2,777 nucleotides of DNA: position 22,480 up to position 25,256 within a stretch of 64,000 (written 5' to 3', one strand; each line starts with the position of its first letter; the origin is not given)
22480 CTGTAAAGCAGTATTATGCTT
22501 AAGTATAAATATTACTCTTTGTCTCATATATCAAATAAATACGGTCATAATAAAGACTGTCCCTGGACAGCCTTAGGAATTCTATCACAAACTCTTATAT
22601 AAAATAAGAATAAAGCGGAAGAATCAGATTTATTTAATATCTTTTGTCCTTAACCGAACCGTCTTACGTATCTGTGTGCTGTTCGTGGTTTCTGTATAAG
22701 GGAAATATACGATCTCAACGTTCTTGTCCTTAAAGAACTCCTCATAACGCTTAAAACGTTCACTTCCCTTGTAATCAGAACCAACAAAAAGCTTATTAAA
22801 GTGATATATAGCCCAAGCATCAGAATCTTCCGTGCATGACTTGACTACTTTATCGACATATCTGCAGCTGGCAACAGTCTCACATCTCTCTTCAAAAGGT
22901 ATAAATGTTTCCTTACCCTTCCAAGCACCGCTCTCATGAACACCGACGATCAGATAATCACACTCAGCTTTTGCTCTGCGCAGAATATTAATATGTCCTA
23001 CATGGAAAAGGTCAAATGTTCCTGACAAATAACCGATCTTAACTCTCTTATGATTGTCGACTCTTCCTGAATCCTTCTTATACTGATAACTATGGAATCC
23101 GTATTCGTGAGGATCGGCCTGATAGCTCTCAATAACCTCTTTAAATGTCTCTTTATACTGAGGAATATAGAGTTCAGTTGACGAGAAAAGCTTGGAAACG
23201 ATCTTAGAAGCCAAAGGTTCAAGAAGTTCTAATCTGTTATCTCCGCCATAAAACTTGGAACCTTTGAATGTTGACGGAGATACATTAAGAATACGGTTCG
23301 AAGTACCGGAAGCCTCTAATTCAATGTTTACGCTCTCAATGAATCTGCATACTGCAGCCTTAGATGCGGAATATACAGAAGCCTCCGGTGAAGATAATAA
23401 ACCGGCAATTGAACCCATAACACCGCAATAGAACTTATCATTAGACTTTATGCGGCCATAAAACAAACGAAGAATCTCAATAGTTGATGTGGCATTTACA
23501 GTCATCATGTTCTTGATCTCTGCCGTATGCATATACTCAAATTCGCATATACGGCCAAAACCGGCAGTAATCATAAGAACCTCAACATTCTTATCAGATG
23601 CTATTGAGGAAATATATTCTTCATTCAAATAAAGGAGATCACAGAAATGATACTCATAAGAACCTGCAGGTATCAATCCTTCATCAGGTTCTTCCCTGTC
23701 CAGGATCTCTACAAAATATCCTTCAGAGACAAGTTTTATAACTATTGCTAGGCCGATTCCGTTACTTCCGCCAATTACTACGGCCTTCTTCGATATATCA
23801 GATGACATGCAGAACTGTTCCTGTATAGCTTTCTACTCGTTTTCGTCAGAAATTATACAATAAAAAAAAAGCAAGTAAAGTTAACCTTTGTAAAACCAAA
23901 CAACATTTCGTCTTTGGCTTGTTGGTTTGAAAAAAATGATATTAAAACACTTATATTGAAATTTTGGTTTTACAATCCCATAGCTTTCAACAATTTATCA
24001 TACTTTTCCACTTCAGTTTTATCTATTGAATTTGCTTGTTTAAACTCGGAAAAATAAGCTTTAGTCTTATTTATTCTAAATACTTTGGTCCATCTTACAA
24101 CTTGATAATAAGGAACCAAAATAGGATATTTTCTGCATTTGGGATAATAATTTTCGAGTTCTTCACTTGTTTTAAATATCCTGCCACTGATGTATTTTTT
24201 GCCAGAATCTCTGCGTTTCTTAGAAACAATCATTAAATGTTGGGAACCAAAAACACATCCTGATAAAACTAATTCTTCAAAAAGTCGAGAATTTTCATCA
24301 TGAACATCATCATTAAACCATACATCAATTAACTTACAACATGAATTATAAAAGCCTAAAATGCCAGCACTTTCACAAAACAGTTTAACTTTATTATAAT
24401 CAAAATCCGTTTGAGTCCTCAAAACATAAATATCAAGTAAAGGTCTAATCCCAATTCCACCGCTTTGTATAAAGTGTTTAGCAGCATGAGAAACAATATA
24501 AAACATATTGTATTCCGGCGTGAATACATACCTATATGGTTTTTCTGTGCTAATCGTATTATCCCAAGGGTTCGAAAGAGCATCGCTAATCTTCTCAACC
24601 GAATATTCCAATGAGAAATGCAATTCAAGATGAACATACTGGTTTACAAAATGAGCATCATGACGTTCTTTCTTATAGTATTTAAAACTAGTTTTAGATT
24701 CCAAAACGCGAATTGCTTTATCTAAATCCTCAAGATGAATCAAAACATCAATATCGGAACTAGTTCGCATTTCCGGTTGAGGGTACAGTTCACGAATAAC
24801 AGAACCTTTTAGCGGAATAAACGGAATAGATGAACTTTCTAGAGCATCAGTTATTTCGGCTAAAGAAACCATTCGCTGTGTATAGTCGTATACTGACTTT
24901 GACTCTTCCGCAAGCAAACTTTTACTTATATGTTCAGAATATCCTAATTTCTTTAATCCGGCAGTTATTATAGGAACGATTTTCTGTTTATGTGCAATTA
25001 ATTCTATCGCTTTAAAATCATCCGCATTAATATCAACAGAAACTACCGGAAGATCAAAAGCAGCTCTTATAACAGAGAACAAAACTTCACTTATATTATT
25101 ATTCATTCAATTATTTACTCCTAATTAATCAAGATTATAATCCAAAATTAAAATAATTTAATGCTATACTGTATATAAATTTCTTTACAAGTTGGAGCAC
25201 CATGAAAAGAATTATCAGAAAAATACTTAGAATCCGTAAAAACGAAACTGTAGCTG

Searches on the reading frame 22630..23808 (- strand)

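Call 56: search_protein_families(library=pfam, proteins=[window:22630-23808:-], max_evalue=0.00001)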
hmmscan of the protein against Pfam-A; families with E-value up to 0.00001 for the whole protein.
window:22630-23808:- (392 aa): 3 families
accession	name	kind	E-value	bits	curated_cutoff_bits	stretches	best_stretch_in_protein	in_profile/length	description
PF00106.31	adh_short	-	3.8e-19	69.4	26.6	1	7-181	1-182/195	short chain dehydrogenase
PF01467.32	CTP_transf_like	-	7.8e-17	62.2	21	1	261-370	2-113/133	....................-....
PF13561.12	adh_short_C2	-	5e-07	30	27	1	16-182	6-177/236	Enoyl-(Acyl carrier protein) reductase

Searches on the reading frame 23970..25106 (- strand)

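Call 56: search_protein_families(library=pfam, proteins=[window:23970-25106:-], max_evalue=0.00001)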
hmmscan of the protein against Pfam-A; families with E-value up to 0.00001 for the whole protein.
window:23970-25106:- (378 aa): 1 family
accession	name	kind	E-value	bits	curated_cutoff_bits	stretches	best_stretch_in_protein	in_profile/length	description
PF14907.12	NTP_transf_5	-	9.9e-37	127.3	31.2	1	37-265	11-249/249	Uncharacterised nucleotidyltransferase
